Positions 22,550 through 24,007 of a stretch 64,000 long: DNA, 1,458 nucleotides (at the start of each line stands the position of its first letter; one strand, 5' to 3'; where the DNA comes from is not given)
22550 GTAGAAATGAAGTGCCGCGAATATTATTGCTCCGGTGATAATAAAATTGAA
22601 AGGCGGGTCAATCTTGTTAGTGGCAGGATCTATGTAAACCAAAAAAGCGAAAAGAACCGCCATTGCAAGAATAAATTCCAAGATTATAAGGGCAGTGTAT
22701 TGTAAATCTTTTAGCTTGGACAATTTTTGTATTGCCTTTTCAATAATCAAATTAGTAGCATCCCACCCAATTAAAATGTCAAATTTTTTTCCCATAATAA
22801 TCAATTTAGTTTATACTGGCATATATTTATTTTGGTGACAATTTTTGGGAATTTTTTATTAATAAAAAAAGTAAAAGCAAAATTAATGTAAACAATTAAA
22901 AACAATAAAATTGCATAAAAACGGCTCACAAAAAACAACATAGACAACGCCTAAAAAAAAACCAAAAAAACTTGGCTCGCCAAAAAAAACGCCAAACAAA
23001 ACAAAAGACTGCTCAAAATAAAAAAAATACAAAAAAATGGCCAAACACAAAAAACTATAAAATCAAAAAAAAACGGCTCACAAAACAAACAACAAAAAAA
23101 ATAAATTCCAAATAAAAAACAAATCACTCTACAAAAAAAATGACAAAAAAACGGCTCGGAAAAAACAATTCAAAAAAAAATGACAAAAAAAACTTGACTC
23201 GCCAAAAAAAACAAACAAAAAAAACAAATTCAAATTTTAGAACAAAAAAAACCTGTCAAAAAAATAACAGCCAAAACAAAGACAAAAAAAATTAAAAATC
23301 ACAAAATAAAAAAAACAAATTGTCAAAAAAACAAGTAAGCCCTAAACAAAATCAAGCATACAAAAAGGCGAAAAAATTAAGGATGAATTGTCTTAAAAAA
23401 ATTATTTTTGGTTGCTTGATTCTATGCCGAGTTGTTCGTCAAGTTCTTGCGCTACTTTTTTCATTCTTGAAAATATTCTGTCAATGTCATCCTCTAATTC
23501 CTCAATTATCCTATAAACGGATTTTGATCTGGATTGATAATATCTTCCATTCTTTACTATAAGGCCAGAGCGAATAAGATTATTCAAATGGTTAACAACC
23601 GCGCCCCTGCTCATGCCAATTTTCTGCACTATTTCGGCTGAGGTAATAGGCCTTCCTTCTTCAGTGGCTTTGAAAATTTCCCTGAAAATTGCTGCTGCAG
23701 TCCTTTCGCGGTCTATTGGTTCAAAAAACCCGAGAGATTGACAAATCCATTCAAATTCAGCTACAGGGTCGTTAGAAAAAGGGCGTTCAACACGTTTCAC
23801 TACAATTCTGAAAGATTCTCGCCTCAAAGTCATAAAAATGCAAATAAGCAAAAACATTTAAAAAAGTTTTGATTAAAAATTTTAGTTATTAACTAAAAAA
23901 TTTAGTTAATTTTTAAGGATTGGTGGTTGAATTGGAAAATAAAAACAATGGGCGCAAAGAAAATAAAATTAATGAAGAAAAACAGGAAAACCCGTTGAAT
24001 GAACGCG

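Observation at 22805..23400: Interspersed family of long A-rich low-complexity spacers carrying GGCTCRC-type GC islands (4 loci in 64 kb)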

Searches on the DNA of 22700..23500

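Call 68: search_rna_families(source=window, start=22700, end=23500, threshold=evalue, max_evalue=1)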
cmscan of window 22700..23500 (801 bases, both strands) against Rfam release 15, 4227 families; matches with E-value up to 1: 0.
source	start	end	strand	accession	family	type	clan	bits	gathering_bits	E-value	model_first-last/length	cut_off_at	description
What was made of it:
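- On Known RNA family (Rfam): No hit at E-values up to 1 over 22700-23500 (call 68).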

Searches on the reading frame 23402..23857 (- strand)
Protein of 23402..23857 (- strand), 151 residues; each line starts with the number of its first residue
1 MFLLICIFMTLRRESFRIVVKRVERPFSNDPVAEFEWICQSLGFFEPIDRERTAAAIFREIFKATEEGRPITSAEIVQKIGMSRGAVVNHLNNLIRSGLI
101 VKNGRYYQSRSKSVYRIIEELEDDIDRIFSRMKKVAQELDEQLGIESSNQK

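Call 11: search_protein_families(library=pfam, proteins=[window:23402-23857:-])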
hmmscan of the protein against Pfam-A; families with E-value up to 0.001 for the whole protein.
window:23402-23857:- (151 aa): 6 families
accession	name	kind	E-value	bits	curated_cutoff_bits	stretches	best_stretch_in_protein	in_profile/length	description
PF12840.13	HTH_20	-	1.6e-07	31.6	27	1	59-101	7-49/51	Helix-turn-helix domain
PF12802.13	MarR_2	-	2e-06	28.3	27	1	67-102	18-52/61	MarR family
PF13412.12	HTH_24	-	6.9e-06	26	21.9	1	66-100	14-47/48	Winged helix-turn-helix DNA-binding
PF09339.16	HTH_IclR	-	3.5e-05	23.9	22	1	66-103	14-51/52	IclR helix-turn-helix domain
PF08279.18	HTH_11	-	3.6e-05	24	25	1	67-107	12-54/55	HTH domain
PF01022.26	HTH_5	-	5.5e-05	23.4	22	1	67-100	13-45/47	Bacterial regulatory protein, arsR family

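Call 15: find_encoding_contigs(protein=window:23402-23857:-, flank=10000, max_places=10)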
Protein window:23402-23857:- (151 aa): 1 contig read that carries it; 1 place shown.
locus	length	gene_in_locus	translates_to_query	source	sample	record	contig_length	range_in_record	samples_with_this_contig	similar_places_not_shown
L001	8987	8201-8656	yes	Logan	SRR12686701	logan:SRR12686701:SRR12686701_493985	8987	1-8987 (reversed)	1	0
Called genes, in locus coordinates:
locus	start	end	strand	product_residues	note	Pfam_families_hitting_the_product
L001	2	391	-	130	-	?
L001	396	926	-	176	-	-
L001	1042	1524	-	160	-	-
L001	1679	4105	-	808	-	PF00133:tRNA-synt_1, PF01406:tRNA-synt_1e (faint), PF09334:tRNA-synt_1g, PF08264:Anticodon_1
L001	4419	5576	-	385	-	PF00226:DnaJ, PF01556:DnaJ_C, PF00684:DnaJ_CXXCXGXG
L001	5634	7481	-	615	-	PF00012:HSP70, PF06723:MreB_Mbl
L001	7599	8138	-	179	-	PF01025:GrpE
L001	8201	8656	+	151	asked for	PF12840:HTH_20 (weak), PF13412:HTH_24 (faint), PF12802:MarR_2 (weak)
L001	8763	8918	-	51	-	-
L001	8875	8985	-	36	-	?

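Call 29: find_homologous_proteins(query=window:23402-23857:-, max_evalue=1e-10)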
Query window:23402-23857:- (151 aa): 150 proteins with E <= 1e-10 among 168 candidates; the best 120 are listed.
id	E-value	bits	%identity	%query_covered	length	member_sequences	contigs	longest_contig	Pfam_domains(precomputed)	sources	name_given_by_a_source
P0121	1.2e-80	286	94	94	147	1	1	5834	PF12840.14,PF13412.13,PF12802.14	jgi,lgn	jgi:predicted transcriptional regulator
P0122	4.8e-80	284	94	94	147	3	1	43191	PF12840.14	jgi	-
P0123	1.9e-66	240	77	91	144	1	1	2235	PF12840.14,PF01022.27,PF09339.17,PF12802.14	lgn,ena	-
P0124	2.4e-57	211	67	90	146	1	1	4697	PF12840.14,PF13412.13,PF01022.27,PF09339.17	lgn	-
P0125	3.0e-57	211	69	89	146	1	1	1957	PF12840.14,PF13412.13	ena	-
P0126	1.6e-56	208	65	93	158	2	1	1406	PF12840.14,PF13412.13,PF09339.17,PF12802.14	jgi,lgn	-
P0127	2.0e-56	208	65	93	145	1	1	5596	PF12840.14,PF13412.13,PF01022.27,PF09339.17,PF12802.14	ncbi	-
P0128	4.0e-56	207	66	89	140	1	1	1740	PF12840.14,PF13412.13,PF01022.27,PF12802.14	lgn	-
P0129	4.4e-56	207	64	91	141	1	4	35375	PF12840.14,PF12802.14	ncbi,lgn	-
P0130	4.5e-56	207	64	94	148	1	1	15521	PF12840.14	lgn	-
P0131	2.2e-55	205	63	96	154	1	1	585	PF12840.14,PF13412.13,PF01022.27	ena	-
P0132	5.7e-55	203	61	93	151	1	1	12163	PF12840.14,PF13412.13,PF01022.27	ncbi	-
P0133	6.7e-55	203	63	92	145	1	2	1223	PF12840.14,PF13412.13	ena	-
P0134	8.0e-55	203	63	96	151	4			-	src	-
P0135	9.6e-55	203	66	89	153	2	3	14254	PF12840.14,PF13412.13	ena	-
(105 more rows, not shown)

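Call 31: find_encoding_contigs(protein=P0122, flank=10000, max_places=5)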
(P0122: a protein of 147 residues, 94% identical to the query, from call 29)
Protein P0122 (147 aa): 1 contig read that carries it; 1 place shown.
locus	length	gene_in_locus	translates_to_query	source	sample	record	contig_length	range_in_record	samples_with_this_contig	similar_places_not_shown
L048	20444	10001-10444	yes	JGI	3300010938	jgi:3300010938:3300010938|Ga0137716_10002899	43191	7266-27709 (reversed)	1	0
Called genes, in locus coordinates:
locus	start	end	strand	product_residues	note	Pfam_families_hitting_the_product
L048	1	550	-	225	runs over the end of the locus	PF01940:DUF92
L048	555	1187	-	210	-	PF01015:Ribosomal_S3Ae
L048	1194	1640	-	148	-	PF08069:Ribosomal_S13_N, PF00312:Ribosomal_S15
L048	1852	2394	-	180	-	-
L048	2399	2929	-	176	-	-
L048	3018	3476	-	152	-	-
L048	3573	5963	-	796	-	PF00133:tRNA-synt_1, PF01406:tRNA-synt_1e (faint), PF09334:tRNA-synt_1g, PF08264:Anticodon_1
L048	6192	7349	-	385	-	PF00226:DnaJ, PF01556:DnaJ_C, PF00684:DnaJ_CXXCXGXG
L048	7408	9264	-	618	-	PF00012:HSP70, PF06723:MreB_Mbl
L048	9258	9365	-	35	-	-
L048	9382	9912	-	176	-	PF01025:GrpE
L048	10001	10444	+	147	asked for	PF12840:HTH_20 (weak)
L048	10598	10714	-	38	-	-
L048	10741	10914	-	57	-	-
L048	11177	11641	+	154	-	-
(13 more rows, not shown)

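Call 32: find_encoding_contigs(protein=P0121, flank=10000, max_places=5)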
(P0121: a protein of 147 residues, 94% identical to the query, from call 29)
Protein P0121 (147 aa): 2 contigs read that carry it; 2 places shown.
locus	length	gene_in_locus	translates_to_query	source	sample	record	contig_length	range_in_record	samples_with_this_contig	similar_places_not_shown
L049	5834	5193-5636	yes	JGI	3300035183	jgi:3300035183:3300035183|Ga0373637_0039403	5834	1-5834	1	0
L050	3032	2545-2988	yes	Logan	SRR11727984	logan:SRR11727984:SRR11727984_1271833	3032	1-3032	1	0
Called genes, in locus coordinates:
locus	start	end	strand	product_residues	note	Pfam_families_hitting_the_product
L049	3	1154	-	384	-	?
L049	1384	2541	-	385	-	PF00226:DnaJ, PF01556:DnaJ_C, PF00684:DnaJ_CXXCXGXG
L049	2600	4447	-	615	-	PF00012:HSP70, PF06723:MreB_Mbl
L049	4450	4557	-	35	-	-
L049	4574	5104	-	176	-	PF01025:GrpE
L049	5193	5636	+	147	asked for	PF12840:HTH_20 (weak), PF13412:HTH_24 (faint), PF12802:MarR_2 (weak)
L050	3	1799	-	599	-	?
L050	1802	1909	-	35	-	-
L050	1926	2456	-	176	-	PF01025:GrpE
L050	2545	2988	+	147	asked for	PF12840:HTH_20 (weak), PF13412:HTH_24 (faint), PF12802:MarR_2 (weak)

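Call 57: find_encoding_contigs(protein=P0123, flank=10000, max_places=5)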
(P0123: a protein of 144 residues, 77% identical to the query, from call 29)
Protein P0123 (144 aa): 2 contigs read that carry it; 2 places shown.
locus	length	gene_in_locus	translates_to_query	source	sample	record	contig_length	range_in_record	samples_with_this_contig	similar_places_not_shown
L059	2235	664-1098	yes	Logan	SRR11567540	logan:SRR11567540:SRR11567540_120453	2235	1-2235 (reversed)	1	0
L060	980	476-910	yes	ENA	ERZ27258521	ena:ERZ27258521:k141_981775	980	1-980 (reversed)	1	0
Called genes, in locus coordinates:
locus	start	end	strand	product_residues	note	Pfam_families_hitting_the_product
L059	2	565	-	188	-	?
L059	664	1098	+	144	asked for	PF12802:MarR_2 (weak), PF12840:HTH_20 (weak), PF09339:HTH_IclR (faint), PF01022:HTH_5 (weak)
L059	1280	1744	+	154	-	-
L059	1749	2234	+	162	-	?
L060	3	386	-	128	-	?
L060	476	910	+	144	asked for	PF12802:MarR_2 (weak), PF12840:HTH_20 (weak), PF09339:HTH_IclR (faint), PF01022:HTH_5 (weak)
